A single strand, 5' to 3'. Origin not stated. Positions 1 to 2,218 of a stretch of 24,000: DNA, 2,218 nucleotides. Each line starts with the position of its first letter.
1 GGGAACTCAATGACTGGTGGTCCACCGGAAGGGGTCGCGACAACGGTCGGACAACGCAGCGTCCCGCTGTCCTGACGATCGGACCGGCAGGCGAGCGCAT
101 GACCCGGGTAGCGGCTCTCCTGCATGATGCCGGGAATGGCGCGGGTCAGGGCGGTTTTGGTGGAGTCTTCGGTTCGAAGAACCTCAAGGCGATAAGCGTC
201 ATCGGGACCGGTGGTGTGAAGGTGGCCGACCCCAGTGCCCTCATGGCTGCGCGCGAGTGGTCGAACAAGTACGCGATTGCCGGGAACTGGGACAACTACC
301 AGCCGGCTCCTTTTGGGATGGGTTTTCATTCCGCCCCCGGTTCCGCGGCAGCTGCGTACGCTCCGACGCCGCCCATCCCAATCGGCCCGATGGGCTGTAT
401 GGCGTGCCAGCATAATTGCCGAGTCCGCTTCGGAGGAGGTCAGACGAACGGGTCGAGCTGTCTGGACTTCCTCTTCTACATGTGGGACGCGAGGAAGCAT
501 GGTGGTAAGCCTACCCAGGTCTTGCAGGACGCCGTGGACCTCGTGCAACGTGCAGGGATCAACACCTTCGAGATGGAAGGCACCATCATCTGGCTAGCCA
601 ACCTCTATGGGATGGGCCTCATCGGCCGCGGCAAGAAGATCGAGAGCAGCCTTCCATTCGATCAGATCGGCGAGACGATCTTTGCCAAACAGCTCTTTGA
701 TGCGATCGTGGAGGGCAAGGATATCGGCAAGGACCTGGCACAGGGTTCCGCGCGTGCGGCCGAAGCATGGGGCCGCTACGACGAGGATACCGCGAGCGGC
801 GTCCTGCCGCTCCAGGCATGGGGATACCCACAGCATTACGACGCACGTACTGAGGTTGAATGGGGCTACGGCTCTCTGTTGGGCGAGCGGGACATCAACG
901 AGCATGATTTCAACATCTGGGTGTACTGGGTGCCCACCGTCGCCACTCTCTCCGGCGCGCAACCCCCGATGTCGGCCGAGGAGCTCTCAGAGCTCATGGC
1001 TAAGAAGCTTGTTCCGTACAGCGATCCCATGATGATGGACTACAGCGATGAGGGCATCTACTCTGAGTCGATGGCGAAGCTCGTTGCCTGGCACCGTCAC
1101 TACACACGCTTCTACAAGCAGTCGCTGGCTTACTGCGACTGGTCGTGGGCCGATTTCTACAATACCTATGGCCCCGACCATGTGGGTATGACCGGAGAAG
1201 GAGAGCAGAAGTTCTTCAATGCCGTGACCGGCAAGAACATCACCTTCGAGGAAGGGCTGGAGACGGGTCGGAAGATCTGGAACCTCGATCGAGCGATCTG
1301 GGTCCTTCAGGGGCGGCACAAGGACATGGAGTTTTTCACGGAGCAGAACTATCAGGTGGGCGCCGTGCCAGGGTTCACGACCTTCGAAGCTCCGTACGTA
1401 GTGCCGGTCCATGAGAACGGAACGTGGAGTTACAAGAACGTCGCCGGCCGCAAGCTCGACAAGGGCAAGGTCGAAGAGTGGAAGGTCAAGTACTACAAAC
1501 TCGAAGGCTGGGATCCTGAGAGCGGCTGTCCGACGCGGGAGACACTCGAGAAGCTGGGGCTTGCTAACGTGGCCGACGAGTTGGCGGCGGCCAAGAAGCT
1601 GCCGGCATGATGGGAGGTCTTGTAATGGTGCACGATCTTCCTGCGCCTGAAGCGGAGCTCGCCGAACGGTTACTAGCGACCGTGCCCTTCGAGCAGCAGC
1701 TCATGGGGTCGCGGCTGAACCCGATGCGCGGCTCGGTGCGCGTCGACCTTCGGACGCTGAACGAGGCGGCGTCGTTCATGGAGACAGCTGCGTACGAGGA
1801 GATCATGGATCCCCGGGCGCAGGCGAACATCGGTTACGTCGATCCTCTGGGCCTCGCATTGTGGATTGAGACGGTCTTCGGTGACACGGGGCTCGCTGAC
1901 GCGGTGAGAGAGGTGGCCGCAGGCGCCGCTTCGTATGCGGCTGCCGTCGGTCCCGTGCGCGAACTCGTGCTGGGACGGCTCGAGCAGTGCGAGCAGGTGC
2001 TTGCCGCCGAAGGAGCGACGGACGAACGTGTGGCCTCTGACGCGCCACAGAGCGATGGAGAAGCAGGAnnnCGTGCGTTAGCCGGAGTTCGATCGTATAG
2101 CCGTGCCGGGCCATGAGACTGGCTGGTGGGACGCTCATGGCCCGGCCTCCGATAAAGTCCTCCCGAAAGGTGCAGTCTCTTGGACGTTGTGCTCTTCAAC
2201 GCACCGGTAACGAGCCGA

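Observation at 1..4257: AOR-family pterin enzyme co-encoded with a B12-radical SAM enzyme and an exported dihaem cytochrome c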

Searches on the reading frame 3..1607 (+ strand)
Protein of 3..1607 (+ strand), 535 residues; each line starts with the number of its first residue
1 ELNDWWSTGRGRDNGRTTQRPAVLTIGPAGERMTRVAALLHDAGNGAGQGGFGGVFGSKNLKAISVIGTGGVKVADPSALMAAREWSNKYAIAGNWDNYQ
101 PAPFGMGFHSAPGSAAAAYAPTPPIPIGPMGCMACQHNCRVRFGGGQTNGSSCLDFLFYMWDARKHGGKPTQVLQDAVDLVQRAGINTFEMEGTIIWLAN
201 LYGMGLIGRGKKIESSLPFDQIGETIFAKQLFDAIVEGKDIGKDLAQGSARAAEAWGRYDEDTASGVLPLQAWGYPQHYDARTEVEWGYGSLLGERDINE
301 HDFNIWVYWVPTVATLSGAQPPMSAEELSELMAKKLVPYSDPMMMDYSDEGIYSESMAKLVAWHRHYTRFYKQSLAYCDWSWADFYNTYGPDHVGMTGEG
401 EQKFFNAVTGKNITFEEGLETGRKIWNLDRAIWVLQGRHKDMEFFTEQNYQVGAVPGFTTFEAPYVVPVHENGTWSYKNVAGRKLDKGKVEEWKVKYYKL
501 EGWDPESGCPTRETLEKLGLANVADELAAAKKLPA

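Call 7: search_protein_families(library=pfam, proteins=[window:3-1607:+], max_evalue=0.01)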
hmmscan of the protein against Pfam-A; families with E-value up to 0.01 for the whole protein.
window:3-1607:+ (535 aa): 2 families
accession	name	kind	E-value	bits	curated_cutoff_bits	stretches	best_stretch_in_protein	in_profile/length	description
PF01314.23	AFOR_C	-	3.7e-32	112.3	27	1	129-520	67-385/385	Aldehyde ferredoxin oxidoreductase, domains 2 & 3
PF02730.20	AFOR_N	-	2.9e-12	47.2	29.8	1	20-68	150-198/199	Aldehyde ferredoxin oxidoreductase, N-terminal domain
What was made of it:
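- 3..1610 (+): C-terminal 535 aa of the large pterin subunit of an AOR/WOR-family enzyme, with its 5' end cut by the window edge. The [4Fe-4S] motif CxxCxxxC is at 396-419 and the fourth cluster Cys at 1134-1136. The Cys at 459-461 aligns with the proposed metal ligand Cys336 of E. coli YdhV. Pfam AFOR_N and AFOR_C (call 7).
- On AOR/WOR family (large subunit): Pfam 47 and 112 bits for the window fragment, both above cut-off (call 7).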

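Call 8: search_protein_families(library=ncbifam, proteins=[window:3-1607:+], max_evalue=0.01)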
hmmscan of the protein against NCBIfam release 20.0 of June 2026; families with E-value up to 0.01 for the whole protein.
window:3-1607:+ (535 aa): 1 family
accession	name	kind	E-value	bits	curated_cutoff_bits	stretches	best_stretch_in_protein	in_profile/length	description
NF007354.0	PRK09849.1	equivalog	4.8e-31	108.1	868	2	226-534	422-702/703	aldehyde ferredoxin oxidoreductase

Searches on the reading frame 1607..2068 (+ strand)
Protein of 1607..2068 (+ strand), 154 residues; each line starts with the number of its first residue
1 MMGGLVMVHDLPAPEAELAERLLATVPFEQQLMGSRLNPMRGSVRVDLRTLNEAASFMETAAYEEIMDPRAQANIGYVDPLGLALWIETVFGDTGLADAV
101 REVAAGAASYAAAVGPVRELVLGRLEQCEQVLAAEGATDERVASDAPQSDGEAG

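Call 7: search_protein_families(library=pfam, proteins=[window:1607-2068:+], max_evalue=0.01)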
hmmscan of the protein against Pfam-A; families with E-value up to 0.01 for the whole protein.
window:1607-2068:+ (154 aa): 0 families

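Call 8: search_protein_families(library=ncbifam, proteins=[window:1607-2068:+], max_evalue=0.01)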
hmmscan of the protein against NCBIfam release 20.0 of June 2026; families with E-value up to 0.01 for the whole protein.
window:1607-2068:+ (154 aa): 0 families

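Call 38: find_homologous_proteins(query=window:1607-2068:+, max_evalue=0.001)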
Query window:1607-2068:+ (154 aa): 1 proteins with E <= 0.001 among 2092 candidates.
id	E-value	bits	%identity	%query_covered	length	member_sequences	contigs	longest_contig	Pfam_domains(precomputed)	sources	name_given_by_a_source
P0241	2.5e-81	289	93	96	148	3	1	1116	-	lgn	-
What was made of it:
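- Tried and rejected: The word-indexed homologue search returned a single hit (call 38).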

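Call 60: predict_structure(alignment_id=A3)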
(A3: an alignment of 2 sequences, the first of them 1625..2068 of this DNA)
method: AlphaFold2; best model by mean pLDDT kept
length: 148 residues; sequences in the alignment: 2
mean_pLDDT: 61.4   pTM: 0.59
mean pLDDT of the five models: 61.4, 54.5, 50.1, 47.9, 47.3
residues with pLDDT >= 90: 0; 70-90: 50; 50-70: 58; < 50: 40
segments of 3 or more residues with pLDDT < 50: 1-5, 25-40, 62-71, 133-138
pLDDT, mean of each block of 10 residues (from residue 1): 51 72 49 37 61 56 43 69 72 85 73 79 68 48 55
secondary structure, 60 per line:
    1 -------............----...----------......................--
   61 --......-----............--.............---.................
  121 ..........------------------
elements in order: H8-19 H37-58 H63-68 H74-85 H88-100 H104-130
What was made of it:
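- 1625..2071 (+): Small cytoplasmic protein of 148 aa (154 aa if read from ATG 1607). It is an unannotated stand-alone family, predicted all-helical. Putative private assembly factor or chaperone of the AOR. The AF2 model has low confidence, pLDDT 61, and is helical (call 60).
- Tried and rejected: The AF2 model from a 2-sequence alignment was too poor (pLDDT 61) to justify a fold search (call 60).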

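Call 83: search_protein_representatives(alignment_id=A3)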
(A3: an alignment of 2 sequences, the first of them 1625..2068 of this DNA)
Query: 2 sequences, 148 profile positions. Proteins with E-value up to 0.001 (for the whole library): 173; up to 1e-10: 52; up to 1e-30: 1. The best 150 are listed.
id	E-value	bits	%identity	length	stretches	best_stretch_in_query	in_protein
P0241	3.6e-95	332.1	-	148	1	1-148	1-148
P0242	2.2e-26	108.8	-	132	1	1-127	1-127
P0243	1.3e-21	93.4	-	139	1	3-134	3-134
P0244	1.1e-20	90.4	-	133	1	1-133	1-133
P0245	1.4e-20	90.0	-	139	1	2-132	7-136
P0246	4.5e-20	88.4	-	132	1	5-127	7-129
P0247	5.7e-20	88.1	-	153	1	3-128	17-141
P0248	2.8e-19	85.8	-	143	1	1-133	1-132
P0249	5.3e-19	84.9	-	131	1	4-127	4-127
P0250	2.7e-18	82.6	-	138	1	4-130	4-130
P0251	7.9e-18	81.1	-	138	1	5-135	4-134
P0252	2.1e-17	79.7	-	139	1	5-126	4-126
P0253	3.2e-17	79.1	-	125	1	1-126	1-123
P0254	5.1e-17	78.5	-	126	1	4-126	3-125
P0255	8.4e-17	77.8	-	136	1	4-130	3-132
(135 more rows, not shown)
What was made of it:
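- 1625..2071 (+): 173 cluster representatives, all about 110-150 aa and stand-alone (call 83).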

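Call 85: search_solved_structures(query=A5, max_evalue=10)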
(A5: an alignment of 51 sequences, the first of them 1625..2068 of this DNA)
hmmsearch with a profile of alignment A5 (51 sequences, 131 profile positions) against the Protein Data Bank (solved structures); distinct sequences matched with E-value up to 10: 8.
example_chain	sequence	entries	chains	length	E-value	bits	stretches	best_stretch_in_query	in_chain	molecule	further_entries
8g4k_A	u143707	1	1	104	0.24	14.3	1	73-115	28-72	5HCS_TGFBR2_1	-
9u78_A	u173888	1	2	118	0.31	13.9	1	39-97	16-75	Single Chain Protein of De Novo Designed Helix Bundles-4EH2 with KDPV Loop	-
9min_D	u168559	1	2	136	0.33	13.9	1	44-97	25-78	designed minibinder KH46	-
5usw_A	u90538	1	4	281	0.67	12.9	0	96-125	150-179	Dihydropteroate synthase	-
8vx7_A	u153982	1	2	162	0.71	12.8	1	73-107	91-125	CID7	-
5f2h_A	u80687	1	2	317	0.98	12.3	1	40-88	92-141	Uncharacterized protein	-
8iah_3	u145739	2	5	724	1.1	12.2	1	10-56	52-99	Beta-adducin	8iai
1nza_A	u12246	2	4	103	1.5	11.7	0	74-109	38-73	Divalent cation tolerance protein | Divalent Cation Tolerance Protein CutA1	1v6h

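Call 86: search_protein_families(library=pfam, alignment_id=A5, max_evalue=0.1)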
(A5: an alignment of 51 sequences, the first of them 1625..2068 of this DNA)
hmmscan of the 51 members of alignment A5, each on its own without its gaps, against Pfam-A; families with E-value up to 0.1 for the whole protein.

A. member 1, window:1625-2068:+ (148 aa): 0 families

B. families by the number of members that match (of 51 scanned): 17 families
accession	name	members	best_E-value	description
PF25040.1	BLTP1_C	1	0.012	BLTP1-like family C-terminal region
PF21531.3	Rv2175c_wHTH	1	0.032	DNA-binding protein Rv2175c, wHTH domain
PF24947.1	PGM1_C_vert_fung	1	0.032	Phosphoglucomutase-1, C-terminal domain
PF07862.16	Nif11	1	0.034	Nif11 domain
PF24210.1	T4_RIIA1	1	0.047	RIIA.1-like protein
PF04906.18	Tweety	1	0.05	Tweety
PF00325.26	Crp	1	0.051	Bacterial regulatory proteins, crp family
PF25557.1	GAUT_1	1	0.058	Galacturonosyltransferase domain 1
PF19291.4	TREH_N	1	0.058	Trehalase-like, N-terminal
PF19027.5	DUF5752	1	0.066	Family of unknown function (DUF5752)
PF04288.19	MukE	1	0.067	MukE-like family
PF07643.16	DUF1598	1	0.068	Protein of unknown function (DUF1598)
PF19958.5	EAD6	1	0.068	Effector-associated domain 6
PF03465.20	eRF1_3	1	0.07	eRF1 domain 3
PF08766.16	DEK_C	1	0.071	DEK C terminal domain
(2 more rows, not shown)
